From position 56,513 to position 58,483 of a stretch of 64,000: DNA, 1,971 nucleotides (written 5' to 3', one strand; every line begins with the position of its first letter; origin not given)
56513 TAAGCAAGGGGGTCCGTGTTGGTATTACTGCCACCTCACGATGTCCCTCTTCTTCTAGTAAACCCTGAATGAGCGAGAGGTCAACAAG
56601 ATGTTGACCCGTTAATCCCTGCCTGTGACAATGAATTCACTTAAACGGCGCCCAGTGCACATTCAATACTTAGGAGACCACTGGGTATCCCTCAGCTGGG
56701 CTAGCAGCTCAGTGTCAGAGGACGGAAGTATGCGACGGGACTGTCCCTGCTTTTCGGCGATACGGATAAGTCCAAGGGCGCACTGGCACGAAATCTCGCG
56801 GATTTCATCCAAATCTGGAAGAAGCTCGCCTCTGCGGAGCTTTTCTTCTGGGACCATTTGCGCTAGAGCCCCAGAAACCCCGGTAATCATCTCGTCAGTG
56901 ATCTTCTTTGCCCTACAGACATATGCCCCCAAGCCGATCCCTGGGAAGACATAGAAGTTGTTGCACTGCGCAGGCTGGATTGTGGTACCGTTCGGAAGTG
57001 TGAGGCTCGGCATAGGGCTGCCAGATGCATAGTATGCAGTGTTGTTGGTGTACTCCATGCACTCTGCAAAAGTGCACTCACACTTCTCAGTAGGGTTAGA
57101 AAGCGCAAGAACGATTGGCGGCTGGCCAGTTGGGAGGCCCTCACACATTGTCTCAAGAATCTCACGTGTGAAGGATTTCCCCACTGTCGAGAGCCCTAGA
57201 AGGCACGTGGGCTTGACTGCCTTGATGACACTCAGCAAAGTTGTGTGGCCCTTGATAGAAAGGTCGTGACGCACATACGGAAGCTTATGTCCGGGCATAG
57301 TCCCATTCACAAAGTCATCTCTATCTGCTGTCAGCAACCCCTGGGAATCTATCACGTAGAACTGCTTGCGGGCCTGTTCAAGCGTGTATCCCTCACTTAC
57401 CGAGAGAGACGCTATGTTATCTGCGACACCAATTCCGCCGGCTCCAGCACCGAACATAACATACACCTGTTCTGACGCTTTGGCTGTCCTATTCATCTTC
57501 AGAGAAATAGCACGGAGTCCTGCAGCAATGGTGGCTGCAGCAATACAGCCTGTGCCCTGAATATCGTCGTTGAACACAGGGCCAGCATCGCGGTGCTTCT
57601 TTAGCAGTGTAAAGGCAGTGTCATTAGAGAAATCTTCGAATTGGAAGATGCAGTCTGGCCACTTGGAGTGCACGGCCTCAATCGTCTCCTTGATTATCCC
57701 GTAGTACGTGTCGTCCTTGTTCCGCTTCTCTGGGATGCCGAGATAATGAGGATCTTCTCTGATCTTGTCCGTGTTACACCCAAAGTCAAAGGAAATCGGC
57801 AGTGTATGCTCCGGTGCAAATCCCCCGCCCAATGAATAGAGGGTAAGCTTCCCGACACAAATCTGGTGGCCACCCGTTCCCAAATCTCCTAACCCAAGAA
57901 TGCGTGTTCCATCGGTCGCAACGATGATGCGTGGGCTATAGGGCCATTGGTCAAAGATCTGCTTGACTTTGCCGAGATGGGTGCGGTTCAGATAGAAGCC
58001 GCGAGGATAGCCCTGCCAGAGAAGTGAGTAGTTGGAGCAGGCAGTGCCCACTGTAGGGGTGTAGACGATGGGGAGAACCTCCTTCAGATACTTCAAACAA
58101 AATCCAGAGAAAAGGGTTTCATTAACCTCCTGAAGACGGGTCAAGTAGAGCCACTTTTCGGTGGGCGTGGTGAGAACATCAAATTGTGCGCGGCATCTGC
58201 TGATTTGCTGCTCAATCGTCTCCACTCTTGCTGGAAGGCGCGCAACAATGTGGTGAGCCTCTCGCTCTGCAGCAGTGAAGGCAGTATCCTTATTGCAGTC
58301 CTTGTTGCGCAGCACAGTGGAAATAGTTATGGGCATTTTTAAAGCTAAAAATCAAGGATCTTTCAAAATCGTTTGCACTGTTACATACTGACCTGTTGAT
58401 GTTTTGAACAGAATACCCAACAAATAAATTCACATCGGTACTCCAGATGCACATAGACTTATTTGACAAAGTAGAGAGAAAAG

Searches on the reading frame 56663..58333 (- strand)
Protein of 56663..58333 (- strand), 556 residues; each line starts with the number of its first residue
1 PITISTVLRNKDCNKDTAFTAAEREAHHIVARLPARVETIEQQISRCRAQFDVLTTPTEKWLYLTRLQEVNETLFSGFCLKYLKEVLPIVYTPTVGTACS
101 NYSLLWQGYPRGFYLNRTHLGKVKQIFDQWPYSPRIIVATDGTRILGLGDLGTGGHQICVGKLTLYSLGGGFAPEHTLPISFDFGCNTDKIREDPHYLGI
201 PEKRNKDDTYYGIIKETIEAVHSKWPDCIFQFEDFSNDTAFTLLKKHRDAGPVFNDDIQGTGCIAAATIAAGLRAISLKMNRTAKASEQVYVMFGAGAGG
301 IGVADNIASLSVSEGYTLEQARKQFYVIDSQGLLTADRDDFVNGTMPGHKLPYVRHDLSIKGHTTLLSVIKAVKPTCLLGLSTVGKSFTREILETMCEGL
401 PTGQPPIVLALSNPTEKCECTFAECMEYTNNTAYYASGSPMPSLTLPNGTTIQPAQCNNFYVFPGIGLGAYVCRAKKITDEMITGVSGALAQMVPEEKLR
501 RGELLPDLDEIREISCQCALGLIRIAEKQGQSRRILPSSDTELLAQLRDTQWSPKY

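Call 81: search_protein_families(library=pfam, proteins=[window:56663-58333:-], max_evalue=0.0001)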
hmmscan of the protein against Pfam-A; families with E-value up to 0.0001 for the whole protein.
window:56663-58333:- (556 aa): 2 families
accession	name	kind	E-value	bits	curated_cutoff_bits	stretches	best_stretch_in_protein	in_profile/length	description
PF03949.21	Malic_M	-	1.4e-86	290.4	23.5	1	258-526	1-257/258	Malic enzyme, NAD binding domain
PF00390.24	malic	-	1.1e-60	205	23.1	1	68-248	1-182/182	Malic enzyme, N-terminal domain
